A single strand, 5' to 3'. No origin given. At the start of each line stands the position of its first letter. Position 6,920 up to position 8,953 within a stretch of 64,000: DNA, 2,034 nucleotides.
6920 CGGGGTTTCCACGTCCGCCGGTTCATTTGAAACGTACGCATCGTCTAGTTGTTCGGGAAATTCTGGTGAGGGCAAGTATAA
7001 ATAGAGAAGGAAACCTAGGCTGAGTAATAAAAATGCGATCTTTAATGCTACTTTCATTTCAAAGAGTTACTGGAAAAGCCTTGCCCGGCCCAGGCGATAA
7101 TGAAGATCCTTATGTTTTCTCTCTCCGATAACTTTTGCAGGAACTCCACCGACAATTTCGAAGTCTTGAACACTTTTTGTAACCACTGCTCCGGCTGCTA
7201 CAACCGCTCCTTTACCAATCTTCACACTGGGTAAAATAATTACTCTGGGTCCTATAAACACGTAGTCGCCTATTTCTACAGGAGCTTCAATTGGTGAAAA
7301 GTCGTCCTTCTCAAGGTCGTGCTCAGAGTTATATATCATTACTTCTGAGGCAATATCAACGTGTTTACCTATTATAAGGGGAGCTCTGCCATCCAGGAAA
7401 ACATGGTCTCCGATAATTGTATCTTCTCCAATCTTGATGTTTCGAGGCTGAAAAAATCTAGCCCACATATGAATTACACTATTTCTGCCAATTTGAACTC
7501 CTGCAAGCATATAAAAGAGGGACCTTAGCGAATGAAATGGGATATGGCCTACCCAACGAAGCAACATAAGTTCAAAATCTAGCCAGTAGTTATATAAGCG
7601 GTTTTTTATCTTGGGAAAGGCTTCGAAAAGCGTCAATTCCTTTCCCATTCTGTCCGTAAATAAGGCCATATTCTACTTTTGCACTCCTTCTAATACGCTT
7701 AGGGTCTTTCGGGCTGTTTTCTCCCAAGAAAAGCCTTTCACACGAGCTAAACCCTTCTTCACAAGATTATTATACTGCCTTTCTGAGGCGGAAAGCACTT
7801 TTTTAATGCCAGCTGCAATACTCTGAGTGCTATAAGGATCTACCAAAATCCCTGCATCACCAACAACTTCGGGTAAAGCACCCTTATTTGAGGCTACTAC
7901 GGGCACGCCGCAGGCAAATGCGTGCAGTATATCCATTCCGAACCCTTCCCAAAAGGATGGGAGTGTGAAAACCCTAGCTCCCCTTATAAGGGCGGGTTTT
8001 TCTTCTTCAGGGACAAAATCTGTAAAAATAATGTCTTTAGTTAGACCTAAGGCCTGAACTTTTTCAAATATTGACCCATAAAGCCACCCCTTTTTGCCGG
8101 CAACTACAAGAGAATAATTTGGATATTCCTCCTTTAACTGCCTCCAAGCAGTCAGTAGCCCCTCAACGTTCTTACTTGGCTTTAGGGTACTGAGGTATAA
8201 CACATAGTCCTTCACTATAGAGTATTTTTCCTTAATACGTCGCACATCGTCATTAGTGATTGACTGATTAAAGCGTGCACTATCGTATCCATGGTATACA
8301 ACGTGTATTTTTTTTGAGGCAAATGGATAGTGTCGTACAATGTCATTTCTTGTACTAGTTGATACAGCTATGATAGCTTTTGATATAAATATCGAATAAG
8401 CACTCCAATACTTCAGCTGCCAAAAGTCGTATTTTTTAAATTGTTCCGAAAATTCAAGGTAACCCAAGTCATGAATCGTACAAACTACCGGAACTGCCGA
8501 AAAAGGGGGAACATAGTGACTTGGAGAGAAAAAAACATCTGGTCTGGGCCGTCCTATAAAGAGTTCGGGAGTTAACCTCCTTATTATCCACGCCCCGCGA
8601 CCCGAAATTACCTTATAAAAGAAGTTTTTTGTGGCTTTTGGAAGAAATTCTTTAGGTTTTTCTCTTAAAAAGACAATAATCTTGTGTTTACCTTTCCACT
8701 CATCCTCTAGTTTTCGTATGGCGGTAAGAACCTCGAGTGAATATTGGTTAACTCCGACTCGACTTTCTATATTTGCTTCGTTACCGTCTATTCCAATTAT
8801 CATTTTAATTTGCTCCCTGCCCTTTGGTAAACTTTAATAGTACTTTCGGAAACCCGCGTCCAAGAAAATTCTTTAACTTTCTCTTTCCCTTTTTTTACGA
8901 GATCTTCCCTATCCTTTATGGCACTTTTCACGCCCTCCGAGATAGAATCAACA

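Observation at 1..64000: Glycan-assembly mega-locus of more than 64 kb; no priming phosphoglycosyl transferase in the window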

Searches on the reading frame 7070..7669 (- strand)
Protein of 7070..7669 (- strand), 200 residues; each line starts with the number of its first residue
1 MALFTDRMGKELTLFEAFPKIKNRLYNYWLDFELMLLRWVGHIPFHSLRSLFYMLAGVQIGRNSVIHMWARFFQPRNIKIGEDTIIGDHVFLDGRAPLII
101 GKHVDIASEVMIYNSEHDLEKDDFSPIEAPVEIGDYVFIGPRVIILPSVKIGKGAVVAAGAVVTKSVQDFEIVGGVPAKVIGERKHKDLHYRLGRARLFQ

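Call 8: search_protein_families(library=pfam, proteins=[window:7070-7669:-], max_evalue=0.01)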
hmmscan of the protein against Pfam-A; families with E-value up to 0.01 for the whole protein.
window:7070-7669:- (200 aa): 3 families
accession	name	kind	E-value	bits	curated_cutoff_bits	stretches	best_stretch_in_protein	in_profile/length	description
PF00132.30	Hexapep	-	2.1e-19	68.8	27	1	131-165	2-36/36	Bacterial transferase hexapeptide (six repeats)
PF14602.12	Hexapep_2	-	1.7e-11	44.1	27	1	130-165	1-34/34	Hexapeptide repeat of succinyl-transferase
PF25084.1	LbH_EIF2B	-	0.0002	21.8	54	1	76-167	20-103/105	EIF2B subunit epsilon LbH domain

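Call 79: search_protein_families(library=ncbifam, proteins=[window:7070-7669:-], max_evalue=0.00001)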
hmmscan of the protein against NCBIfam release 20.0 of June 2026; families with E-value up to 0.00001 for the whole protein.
window:7070-7669:- (200 aa): 37 families (the best 25 are shown)
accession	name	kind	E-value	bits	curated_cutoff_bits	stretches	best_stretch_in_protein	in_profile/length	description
NF007797.0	PRK10502.1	subfamily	1.4e-28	99.8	192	1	27-187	23-182/183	WcaF family extracellular polysaccharide biosynthesis acetyltransferase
TIGR03532.1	DapD_Ac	equivalog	3.4e-21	75.9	231.75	1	58-187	99-217/231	2,3,4,5-tetrahydropyridine-2,6-dicarboxylate N-acetyltransferase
NF038307.1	EPS_acetyl_HpsU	equivalog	9.9e-20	70.9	305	1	43-180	37-174/178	hormogonium polysaccharide biosynthesis acetyltransferase HpsU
TIGR03308.1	phn_thr-fam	hypoth_equivalog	4.4e-19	69.1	201.65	1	130-193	108-171/204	phosphonate metabolim protein, transferase hexapeptide repeat family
NF007240.0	PRK09677.1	equivalog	1.6e-18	66.9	243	1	72-187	60-187/192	putative lipopolysaccharide biosynthesis O-acetyl transferase WbbJ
NF007499.0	PRK10092.1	equivalog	3.5e-18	66.1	314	1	78-181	74-180/183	maltose O-acetyltransferase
TIGR04008.1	WcaF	equivalog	5e-18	65.6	326.3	1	28-184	23-178/180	colanic acid biosynthesis acetyltransferase WcaF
NF000311.1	Vat_ABCDEFH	equivalog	8.5e-17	61.4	300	1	121-189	101-169/201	Vat family streptogramin A O-acetyltransferase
NF041874.1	EPS_EpsC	equivalog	3.4e-16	59.4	150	1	63-183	49-166/168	serine O-acetyltransferase EpsC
NF058585.1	HptprglPActTf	PfamEq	8.7e-16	58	300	1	131-187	107-163/172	heptaprenylglyceryl phosphate O-acetyltransferase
NF007076.0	PRK09527.1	equivalog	2e-15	56.8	347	1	59-192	57-193/203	galactoside O-acetyltransferase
TIGR03570.1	NeuD_NnaD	subfamily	5.1e-15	55.6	160.8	1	76-179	98-202/202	NeuD/PglB/VioB family sugar acetyltransferase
NF033468.1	stregram_VatI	exception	3.8e-14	52.9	415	1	126-187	108-169/208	streptogramin A O-acetyltransferase Vat(I)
NF000101.1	stregram_VatA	exception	6.7e-14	52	450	1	126-184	114-172/219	streptogramin A O-acetyltransferase Vat(A)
NF000097.1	stregram_VatC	exception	1.7e-13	51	425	1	126-188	114-176/212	streptogramin A O-acetyltransferase Vat(C)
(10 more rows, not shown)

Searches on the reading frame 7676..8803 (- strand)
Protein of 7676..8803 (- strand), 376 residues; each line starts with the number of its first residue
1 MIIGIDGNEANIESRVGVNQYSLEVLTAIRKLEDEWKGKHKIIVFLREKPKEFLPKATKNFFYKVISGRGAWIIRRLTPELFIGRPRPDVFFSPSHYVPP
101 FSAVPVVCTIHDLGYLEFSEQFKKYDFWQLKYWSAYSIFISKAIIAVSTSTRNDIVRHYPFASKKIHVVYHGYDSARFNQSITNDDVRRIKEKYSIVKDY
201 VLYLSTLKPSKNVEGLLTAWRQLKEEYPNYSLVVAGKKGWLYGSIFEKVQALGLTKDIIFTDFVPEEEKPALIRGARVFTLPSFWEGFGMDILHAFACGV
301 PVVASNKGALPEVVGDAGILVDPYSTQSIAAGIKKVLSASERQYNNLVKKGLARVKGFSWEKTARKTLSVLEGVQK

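Call 8: search_protein_families(library=pfam, proteins=[window:7676-8803:-], max_evalue=0.01)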
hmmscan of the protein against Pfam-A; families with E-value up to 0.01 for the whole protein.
window:7676-8803:- (376 aa): 5 families
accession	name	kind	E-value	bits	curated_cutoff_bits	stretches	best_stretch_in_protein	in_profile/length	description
PF00534.26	Glycos_transf_1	-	4.8e-36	124.3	26.4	1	198-350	15-168/172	Glycosyl transferases group 1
PF13692.12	Glyco_trans_1_4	-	6.6e-30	104.7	27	1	200-338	3-141/142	Glycosyl transferases group 1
PF13439.12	Glyco_transf_4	-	2.2e-14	54.3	28.5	1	40-177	20-170/170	Glycosyltransferase Family 4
PF20706.3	GT4-conflict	-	4.8e-06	26.2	26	1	230-317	233-323/385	Family 4 Glycosyltransferase in conflict systems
PF00982.27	Glyco_transf_20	-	0.0043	16.3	32.5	0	312-361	412-461/473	Glycosyltransferase family 20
